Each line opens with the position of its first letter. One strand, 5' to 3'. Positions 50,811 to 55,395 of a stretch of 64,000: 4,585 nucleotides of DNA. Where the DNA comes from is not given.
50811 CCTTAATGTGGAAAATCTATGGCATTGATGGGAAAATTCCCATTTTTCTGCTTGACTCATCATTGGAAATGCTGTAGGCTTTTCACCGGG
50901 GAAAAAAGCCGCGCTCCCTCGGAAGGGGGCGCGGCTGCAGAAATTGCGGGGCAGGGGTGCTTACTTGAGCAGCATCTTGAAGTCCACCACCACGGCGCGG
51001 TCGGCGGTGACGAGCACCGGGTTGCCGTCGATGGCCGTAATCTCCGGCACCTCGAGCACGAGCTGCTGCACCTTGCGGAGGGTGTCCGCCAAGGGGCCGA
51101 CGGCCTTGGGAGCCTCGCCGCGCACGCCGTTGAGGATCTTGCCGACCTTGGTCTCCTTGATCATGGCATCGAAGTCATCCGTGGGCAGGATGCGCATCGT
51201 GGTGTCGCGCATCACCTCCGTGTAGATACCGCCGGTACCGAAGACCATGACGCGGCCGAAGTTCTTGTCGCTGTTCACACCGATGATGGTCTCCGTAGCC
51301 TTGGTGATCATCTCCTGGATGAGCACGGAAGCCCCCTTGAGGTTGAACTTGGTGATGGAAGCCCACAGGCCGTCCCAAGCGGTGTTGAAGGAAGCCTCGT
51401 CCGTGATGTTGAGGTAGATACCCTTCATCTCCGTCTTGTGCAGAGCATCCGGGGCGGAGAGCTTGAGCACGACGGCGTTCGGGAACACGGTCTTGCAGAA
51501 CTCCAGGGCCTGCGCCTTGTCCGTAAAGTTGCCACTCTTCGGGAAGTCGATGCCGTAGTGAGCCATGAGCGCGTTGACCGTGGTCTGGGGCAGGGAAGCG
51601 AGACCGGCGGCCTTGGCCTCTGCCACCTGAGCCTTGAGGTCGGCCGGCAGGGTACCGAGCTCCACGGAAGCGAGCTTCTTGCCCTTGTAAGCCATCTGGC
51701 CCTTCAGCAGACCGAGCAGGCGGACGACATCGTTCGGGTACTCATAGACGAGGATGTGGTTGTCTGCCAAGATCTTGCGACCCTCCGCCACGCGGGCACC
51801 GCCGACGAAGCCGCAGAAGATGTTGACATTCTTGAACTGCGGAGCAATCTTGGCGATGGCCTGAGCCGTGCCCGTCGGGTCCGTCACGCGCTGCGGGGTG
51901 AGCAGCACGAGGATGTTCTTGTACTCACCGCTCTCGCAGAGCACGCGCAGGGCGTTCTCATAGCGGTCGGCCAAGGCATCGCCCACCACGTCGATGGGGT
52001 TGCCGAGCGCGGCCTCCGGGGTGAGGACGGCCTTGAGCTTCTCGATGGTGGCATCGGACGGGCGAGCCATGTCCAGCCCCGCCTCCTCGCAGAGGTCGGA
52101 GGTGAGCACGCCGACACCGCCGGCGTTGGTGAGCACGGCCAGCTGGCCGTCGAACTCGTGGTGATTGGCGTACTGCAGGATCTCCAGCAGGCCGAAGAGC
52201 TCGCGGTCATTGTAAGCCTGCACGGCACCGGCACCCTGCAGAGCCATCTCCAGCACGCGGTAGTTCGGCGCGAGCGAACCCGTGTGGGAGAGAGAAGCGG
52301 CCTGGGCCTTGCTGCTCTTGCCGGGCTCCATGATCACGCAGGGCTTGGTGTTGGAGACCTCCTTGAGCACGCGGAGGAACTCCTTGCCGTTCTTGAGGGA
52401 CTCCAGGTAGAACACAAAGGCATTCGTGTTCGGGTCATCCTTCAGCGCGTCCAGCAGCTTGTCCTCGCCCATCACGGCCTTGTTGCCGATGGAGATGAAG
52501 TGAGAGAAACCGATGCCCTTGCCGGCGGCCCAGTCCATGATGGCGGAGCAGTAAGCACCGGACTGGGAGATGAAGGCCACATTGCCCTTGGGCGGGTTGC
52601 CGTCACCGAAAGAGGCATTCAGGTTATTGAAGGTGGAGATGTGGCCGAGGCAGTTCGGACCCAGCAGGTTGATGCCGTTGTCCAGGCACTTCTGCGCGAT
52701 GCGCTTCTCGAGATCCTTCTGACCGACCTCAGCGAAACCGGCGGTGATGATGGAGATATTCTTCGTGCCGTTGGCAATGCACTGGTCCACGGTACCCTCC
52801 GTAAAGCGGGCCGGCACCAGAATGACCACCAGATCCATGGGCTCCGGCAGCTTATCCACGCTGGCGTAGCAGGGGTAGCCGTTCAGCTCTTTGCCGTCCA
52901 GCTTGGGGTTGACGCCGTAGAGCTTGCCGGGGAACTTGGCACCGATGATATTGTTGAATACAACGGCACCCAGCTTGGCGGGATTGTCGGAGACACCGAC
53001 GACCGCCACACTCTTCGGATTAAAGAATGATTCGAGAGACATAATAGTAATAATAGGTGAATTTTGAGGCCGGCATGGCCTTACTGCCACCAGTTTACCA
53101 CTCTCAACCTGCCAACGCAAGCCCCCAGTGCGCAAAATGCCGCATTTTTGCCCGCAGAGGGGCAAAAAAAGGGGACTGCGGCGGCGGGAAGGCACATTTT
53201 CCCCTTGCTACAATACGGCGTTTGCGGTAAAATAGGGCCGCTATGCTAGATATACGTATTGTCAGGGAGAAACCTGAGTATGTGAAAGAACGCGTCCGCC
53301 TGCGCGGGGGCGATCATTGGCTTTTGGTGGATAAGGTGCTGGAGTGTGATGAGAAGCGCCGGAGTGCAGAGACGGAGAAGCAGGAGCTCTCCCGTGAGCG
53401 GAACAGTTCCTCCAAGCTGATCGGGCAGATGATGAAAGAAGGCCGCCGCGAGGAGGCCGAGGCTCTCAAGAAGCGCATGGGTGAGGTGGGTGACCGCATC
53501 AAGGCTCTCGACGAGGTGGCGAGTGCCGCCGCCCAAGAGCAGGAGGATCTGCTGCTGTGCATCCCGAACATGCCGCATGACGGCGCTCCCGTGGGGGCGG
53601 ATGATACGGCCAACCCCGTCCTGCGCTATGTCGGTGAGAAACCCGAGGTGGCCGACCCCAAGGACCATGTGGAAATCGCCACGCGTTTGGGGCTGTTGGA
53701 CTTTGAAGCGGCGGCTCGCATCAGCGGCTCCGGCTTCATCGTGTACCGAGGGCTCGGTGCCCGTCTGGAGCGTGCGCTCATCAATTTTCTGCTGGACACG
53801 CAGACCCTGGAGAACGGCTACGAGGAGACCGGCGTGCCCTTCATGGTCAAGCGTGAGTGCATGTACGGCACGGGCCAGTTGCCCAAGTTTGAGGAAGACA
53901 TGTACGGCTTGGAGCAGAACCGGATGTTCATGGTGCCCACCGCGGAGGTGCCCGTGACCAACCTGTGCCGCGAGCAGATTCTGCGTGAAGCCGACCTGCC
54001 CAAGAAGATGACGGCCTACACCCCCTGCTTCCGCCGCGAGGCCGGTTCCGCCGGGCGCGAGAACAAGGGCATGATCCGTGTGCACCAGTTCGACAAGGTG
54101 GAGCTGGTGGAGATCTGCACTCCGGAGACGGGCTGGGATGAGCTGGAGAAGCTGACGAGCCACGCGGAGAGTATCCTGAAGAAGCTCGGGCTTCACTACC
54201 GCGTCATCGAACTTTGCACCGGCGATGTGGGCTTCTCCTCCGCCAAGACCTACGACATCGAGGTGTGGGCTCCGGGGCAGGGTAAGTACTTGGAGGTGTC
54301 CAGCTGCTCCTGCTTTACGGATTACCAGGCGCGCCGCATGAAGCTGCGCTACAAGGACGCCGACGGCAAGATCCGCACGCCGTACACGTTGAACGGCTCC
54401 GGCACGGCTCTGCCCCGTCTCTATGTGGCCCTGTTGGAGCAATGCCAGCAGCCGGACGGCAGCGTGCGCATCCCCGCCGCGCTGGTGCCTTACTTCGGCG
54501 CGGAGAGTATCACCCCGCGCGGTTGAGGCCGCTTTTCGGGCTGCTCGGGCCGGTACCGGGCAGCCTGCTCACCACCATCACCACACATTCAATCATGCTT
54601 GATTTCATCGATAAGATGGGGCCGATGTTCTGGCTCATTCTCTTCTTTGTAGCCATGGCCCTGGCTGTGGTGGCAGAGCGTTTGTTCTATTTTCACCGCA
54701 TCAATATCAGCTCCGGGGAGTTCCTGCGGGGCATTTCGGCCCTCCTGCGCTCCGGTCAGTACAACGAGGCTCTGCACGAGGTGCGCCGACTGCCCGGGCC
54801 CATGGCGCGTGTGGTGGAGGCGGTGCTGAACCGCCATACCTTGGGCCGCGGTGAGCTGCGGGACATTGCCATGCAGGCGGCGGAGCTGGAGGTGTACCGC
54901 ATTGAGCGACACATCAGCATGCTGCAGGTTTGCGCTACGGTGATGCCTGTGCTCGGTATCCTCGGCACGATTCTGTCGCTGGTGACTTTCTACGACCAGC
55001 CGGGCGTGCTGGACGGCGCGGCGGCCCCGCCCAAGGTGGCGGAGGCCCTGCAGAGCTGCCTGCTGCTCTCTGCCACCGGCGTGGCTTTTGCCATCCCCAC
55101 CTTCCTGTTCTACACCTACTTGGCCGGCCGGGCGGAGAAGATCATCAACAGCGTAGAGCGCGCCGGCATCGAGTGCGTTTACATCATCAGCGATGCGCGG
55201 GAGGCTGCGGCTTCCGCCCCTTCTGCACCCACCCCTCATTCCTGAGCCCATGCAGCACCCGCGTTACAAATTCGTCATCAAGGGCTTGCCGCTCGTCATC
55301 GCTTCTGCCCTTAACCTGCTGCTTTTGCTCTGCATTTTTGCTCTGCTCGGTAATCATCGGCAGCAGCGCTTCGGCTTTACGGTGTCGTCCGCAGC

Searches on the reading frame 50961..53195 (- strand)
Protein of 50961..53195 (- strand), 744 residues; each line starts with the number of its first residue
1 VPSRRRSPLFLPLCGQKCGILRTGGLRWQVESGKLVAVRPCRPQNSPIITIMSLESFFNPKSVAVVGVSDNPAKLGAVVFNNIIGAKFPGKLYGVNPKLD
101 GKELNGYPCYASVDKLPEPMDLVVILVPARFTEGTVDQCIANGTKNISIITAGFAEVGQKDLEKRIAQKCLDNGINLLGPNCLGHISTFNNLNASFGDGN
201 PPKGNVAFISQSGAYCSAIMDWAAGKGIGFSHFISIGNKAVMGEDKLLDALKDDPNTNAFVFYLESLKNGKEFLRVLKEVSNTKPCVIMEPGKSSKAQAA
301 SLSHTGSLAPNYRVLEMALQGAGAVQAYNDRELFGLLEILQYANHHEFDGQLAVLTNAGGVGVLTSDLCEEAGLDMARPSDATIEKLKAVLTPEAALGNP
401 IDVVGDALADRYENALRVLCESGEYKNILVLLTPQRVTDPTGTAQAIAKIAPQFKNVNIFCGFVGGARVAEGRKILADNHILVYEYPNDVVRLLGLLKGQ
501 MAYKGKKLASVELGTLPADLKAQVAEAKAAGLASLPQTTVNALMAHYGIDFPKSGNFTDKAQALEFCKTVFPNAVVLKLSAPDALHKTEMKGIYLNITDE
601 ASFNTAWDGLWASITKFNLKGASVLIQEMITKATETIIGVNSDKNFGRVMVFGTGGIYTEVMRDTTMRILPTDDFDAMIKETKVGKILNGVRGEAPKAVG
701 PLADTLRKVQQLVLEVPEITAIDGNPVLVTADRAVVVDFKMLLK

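Call 6: search_protein_families(library=pfam, proteins=[window:50961-53195:-])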
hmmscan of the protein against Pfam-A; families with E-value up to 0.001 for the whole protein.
window:50961-53195:- (744 aa): 5 families
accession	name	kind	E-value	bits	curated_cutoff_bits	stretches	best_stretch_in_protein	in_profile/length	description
PF13549.11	ATP-grasp_5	-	2e-50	171.7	27.6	1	527-742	2-220/221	ATP-grasp domain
PF13607.11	Succ_CoA_lig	-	3.9e-44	150.2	27.4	1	203-340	1-138/138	Succinyl-CoA ligase like flavodoxin domain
PF13380.12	CoA_binding_2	-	7.3e-20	72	22.8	1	61-184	1-112/116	CoA binding domain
PF02629.25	CoA_binding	-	2.3e-17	63.9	22.3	1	59-153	2-97/97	CoA binding domain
PF19045.5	Ligase_CoA_2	-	7.8e-10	39.4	23.7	1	354-489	3-142/162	Ligase-CoA domain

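Call 18: list_cluster_members(proteins=[window:50961-53195:-, window:28492-29031:+, window:22962-23924:-])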
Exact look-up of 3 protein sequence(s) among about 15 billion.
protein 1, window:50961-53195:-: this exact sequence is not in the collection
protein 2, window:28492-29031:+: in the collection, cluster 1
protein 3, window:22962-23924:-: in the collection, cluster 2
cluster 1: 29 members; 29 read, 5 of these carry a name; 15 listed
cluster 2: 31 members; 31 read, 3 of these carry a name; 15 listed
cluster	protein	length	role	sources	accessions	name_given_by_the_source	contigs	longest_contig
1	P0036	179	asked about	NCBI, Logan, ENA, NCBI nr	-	-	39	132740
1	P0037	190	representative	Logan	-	-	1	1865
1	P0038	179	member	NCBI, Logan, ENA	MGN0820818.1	MAG: iron-sulfur cluster assembly protein [Akkermansia sp.]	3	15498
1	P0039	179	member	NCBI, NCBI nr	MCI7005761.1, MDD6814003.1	MAG: iron-sulfur cluster assembly protein [Akkermansia muciniphila] | iron-sulfur cluster assembly protein [Akkermansia muciniphila]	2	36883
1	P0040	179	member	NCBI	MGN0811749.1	MAG: iron-sulfur cluster assembly protein [Akkermansia muciniphila]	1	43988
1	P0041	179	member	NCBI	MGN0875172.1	MAG: iron-sulfur cluster assembly protein [Akkermansia sp.]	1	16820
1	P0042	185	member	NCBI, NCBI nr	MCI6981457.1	MAG: iron-sulfur cluster assembly protein [Akkermansia muciniphila] | iron-sulfur cluster assembly protein [Akkermansia muciniphila]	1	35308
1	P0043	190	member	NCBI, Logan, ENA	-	-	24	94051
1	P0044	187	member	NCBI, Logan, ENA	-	-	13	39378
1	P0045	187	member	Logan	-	-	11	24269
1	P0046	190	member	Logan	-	-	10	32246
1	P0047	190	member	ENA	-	-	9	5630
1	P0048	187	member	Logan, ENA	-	-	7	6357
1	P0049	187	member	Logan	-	-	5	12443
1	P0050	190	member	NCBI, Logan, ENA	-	-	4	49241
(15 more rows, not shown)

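Call 31: find_encoding_contigs(protein=window:50961-53042:-, flank=1500, max_places=10)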
Protein window:50961-53042:- (693 aa): 23 contigs read that carry it; 10 places shown.
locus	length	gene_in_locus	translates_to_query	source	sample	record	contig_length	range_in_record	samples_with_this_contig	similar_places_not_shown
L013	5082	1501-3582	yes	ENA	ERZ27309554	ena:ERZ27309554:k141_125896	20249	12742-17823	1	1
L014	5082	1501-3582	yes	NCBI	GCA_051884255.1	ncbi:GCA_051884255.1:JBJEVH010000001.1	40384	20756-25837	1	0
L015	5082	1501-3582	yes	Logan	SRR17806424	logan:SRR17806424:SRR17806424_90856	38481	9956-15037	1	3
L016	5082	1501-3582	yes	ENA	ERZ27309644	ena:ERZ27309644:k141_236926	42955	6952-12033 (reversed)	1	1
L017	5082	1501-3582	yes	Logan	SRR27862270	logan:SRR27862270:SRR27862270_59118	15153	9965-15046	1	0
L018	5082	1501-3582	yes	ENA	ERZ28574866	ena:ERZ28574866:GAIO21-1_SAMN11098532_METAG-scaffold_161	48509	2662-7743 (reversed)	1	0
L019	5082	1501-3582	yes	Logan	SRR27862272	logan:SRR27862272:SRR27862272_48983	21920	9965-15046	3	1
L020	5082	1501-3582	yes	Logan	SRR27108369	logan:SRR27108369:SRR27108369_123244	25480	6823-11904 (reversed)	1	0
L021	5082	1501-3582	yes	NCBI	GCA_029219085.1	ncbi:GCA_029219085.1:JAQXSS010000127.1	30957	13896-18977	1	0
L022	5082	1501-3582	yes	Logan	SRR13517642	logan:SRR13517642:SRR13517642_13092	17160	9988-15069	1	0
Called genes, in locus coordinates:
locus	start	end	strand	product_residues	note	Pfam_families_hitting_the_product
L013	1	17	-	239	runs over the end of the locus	PF01618:MotA_ExbB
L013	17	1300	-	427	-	PF02403:Seryl_tRNA_N, PF00587:tRNA-synt_2b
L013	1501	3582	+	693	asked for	PF02629:CoA_binding, PF13380:CoA_binding_2, PF13607:Succ_CoA_lig, PF19045:Ligase_CoA_2, PF13549:ATP-grasp_5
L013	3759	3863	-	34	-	-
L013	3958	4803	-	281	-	PF05116:S6PP (weak), PF08282:Hydrolase_3 (weak)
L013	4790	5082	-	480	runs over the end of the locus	PF00691:OmpA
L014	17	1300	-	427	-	PF02403:Seryl_tRNA_N, PF00587:tRNA-synt_2b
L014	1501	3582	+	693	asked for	PF02629:CoA_binding, PF13380:CoA_binding_2, PF13607:Succ_CoA_lig, PF19045:Ligase_CoA_2, PF13549:ATP-grasp_5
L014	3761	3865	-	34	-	-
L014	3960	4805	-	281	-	PF05116:S6PP (weak), PF08282:Hydrolase_3 (weak)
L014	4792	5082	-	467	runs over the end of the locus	PF00691:OmpA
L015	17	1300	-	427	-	PF02403:Seryl_tRNA_N, PF00587:tRNA-synt_2b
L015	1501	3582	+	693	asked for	PF02629:CoA_binding, PF13380:CoA_binding_2, PF13607:Succ_CoA_lig, PF19045:Ligase_CoA_2, PF13549:ATP-grasp_5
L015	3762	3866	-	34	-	-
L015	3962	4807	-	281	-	PF05116:S6PP (weak), PF08282:Hydrolase_3 (faint)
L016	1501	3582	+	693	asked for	PF02629:CoA_binding, PF13380:CoA_binding_2, PF13607:Succ_CoA_lig, PF19045:Ligase_CoA_2, PF13549:ATP-grasp_5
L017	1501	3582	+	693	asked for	PF02629:CoA_binding, PF13380:CoA_binding_2, PF13607:Succ_CoA_lig, PF19045:Ligase_CoA_2, PF13549:ATP-grasp_5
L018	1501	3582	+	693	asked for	PF02629:CoA_binding, PF13380:CoA_binding_2, PF13607:Succ_CoA_lig, PF19045:Ligase_CoA_2, PF13549:ATP-grasp_5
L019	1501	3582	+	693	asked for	PF02629:CoA_binding, PF13380:CoA_binding_2, PF13607:Succ_CoA_lig, PF19045:Ligase_CoA_2, PF13549:ATP-grasp_5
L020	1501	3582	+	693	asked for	PF02629:CoA_binding, PF13380:CoA_binding_2, PF13607:Succ_CoA_lig, PF19045:Ligase_CoA_2, PF13549:ATP-grasp_5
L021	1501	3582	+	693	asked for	PF02629:CoA_binding, PF13380:CoA_binding_2, PF13607:Succ_CoA_lig, PF19045:Ligase_CoA_2, PF13549:ATP-grasp_5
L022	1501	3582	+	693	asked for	PF02629:CoA_binding, PF13380:CoA_binding_2, PF13607:Succ_CoA_lig, PF19045:Ligase_CoA_2, PF13549:ATP-grasp_5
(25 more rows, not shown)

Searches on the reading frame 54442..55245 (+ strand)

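Call 43: search_protein_families(library=pfam, proteins=[window:54442-55245:+], max_evalue=0.00001)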
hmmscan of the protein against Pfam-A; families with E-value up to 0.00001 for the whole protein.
window:54442-55245:+ (267 aa): 1 family
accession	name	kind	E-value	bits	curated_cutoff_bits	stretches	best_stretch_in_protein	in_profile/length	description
PF01618.21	MotA_ExbB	-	3.7e-16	59.5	22.9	1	120-239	5-126/127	MotA/TolQ/ExbB proton channel family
